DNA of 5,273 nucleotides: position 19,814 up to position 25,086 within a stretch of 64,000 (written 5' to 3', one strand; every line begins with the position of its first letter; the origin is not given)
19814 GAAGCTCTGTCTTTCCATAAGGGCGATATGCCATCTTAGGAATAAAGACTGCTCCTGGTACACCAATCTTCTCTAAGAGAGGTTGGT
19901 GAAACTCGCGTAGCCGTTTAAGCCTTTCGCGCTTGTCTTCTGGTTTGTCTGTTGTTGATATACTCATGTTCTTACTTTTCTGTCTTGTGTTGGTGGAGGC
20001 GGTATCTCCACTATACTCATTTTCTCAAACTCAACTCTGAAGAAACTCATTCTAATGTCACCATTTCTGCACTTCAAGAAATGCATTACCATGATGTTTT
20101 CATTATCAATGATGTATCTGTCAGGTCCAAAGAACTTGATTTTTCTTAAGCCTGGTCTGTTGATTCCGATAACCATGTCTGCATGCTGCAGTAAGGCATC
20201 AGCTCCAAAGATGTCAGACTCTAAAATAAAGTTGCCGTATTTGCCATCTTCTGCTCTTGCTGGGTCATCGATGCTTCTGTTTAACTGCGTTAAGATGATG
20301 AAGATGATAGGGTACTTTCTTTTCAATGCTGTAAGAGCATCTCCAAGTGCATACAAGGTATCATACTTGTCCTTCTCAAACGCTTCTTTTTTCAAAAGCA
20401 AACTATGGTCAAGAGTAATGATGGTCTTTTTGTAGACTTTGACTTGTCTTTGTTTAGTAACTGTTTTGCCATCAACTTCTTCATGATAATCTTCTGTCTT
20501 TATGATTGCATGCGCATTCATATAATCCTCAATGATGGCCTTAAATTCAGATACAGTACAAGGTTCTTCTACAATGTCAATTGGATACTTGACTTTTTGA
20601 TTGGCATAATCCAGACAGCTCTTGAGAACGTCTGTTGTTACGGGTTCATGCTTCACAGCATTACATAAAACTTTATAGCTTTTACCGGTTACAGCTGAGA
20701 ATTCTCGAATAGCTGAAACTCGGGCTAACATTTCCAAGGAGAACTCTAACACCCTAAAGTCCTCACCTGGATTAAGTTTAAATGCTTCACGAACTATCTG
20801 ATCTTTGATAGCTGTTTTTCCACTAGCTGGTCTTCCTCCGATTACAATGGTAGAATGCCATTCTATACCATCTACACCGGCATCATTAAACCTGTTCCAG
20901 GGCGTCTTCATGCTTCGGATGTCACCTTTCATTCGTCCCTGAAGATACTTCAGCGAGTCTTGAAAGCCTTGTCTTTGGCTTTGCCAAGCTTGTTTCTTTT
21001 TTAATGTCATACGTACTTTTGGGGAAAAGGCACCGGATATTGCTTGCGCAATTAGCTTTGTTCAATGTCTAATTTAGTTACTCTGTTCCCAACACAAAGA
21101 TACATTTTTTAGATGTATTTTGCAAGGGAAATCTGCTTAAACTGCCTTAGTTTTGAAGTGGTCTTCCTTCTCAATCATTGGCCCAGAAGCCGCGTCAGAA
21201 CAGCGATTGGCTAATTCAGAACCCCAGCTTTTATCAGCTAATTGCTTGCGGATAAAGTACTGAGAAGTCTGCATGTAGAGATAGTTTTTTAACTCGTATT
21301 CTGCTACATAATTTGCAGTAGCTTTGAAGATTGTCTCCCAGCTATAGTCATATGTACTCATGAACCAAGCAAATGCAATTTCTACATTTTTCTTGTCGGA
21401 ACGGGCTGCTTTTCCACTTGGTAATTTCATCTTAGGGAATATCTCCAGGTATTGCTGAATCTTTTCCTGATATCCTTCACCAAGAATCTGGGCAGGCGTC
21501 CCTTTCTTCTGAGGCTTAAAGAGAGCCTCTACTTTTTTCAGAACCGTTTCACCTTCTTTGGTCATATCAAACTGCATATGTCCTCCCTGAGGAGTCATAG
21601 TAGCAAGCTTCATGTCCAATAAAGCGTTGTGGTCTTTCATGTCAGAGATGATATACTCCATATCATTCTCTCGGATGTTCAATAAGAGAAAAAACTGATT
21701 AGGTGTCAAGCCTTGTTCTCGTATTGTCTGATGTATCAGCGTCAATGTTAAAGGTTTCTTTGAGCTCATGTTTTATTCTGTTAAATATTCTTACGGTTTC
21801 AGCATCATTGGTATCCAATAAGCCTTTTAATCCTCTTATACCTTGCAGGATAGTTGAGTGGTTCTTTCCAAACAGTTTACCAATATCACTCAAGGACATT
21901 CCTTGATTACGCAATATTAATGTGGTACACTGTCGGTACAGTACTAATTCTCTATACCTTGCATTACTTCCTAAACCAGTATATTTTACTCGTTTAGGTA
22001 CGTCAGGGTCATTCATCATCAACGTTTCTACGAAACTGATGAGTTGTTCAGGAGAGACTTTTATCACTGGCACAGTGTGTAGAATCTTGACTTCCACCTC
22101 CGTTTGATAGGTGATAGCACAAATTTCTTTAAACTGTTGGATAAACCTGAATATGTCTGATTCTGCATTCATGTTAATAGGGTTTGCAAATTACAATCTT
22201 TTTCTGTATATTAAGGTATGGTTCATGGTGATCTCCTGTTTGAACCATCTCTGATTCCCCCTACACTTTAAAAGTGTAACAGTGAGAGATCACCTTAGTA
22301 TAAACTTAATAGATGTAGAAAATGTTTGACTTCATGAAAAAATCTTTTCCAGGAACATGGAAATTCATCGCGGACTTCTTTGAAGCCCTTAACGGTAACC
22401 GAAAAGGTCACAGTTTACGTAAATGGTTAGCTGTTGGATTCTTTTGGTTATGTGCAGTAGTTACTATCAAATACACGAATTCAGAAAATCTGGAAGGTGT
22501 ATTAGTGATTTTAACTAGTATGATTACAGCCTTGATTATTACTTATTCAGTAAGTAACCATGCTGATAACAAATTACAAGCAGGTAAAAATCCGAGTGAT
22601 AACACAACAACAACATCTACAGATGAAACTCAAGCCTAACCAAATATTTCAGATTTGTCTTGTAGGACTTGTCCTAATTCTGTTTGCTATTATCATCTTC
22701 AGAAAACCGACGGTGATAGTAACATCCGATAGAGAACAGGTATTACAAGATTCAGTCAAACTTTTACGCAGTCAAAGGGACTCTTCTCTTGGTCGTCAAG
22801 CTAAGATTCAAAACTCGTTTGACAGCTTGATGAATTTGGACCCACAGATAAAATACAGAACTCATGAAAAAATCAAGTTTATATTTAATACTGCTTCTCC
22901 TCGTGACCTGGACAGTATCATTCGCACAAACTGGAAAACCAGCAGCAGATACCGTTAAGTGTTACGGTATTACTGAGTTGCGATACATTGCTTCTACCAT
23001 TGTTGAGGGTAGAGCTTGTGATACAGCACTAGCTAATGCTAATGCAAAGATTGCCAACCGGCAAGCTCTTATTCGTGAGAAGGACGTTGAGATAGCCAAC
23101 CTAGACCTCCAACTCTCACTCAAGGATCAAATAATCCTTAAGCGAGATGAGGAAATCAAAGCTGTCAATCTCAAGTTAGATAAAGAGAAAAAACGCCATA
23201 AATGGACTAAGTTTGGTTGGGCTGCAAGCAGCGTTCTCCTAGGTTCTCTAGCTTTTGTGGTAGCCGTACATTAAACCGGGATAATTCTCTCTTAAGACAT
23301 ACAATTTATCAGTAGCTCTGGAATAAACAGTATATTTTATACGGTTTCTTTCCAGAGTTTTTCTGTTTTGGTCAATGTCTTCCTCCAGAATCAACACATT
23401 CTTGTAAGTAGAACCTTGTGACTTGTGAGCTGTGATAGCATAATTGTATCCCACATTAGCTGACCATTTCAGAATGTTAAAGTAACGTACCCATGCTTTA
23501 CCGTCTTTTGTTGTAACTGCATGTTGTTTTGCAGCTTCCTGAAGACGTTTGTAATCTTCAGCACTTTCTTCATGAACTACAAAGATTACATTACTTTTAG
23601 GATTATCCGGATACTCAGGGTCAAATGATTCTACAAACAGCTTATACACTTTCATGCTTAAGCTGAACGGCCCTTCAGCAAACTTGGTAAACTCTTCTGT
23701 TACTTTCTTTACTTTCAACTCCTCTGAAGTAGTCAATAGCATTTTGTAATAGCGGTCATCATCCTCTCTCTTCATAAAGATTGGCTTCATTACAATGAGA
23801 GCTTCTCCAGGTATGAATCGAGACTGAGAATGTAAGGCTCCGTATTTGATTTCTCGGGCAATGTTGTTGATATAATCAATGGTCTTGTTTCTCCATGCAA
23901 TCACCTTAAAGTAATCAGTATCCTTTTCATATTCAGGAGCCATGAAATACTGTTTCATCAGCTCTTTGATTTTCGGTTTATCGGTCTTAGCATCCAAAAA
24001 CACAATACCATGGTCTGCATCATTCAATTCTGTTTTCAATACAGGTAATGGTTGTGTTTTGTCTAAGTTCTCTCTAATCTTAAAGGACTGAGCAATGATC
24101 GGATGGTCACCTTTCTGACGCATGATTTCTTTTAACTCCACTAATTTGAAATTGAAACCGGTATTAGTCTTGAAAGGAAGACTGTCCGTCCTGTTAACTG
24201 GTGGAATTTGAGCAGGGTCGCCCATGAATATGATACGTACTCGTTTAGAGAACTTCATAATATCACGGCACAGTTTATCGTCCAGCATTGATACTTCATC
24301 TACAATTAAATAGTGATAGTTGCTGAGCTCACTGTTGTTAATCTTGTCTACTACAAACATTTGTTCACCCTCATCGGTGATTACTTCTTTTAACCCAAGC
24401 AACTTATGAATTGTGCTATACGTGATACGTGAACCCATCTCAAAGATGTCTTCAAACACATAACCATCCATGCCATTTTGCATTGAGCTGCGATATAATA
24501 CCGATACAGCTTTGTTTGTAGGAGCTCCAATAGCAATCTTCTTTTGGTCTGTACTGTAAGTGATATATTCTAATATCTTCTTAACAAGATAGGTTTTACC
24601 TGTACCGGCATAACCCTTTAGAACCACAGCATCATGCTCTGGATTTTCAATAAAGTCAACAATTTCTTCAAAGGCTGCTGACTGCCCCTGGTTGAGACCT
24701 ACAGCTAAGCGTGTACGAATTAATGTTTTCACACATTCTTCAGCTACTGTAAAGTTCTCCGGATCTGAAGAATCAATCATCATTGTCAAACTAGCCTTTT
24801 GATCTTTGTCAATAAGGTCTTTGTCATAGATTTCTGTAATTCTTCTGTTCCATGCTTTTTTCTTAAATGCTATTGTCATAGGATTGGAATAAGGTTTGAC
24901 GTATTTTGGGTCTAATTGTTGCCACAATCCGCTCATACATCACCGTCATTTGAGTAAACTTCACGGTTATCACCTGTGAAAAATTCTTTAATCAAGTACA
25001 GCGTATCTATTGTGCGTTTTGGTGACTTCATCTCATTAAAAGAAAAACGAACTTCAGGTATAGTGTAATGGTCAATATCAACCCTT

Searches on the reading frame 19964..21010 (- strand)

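Call 12: search_protein_families(library=phrogs, proteins=[window:19964-21010:-], max_evalue=0.00001)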
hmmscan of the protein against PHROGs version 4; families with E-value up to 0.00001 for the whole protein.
window:19964-21010:- (348 aa): 3 families
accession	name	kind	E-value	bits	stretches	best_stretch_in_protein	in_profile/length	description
phrog_19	-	DNA, RNA and nucleotide metabolism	2.4e-26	93.8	1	26-343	327-588/621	DnaB-like replicative helicase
phrog_239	-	DNA, RNA and nucleotide metabolism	9.3e-14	52.3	1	33-319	338-579/801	DNA primase/helicase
phrog_243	-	DNA, RNA and nucleotide metabolism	2.3e-09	37.6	0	38-167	22-139/273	DnaB-like replicative helicase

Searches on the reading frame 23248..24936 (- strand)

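Call 12: search_protein_families(library=phrogs, proteins=[window:23248-24936:-], max_evalue=0.00001)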
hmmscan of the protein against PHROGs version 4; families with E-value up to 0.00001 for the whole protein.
window:23248-24936:- (562 aa): 5 families
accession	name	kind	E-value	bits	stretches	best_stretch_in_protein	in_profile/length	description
phrog_325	-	DNA, RNA and nucleotide metabolism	4.5e-86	291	1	77-550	467-869/986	Dda-like helicase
phrog_4412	-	DNA, RNA and nucleotide metabolism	6e-31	108.5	2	63-359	314-575/743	exonuclease V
phrog_25471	-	unknown function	5.1e-13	50.4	1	80-241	2-157/162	-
phrog_1967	-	DNA, RNA and nucleotide metabolism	3.1e-09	37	0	61-149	134-214/776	DNA helicase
phrog_170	-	other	1.5e-06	28.8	0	79-118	74-107/323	PhoH-like phosphate starvation-inducible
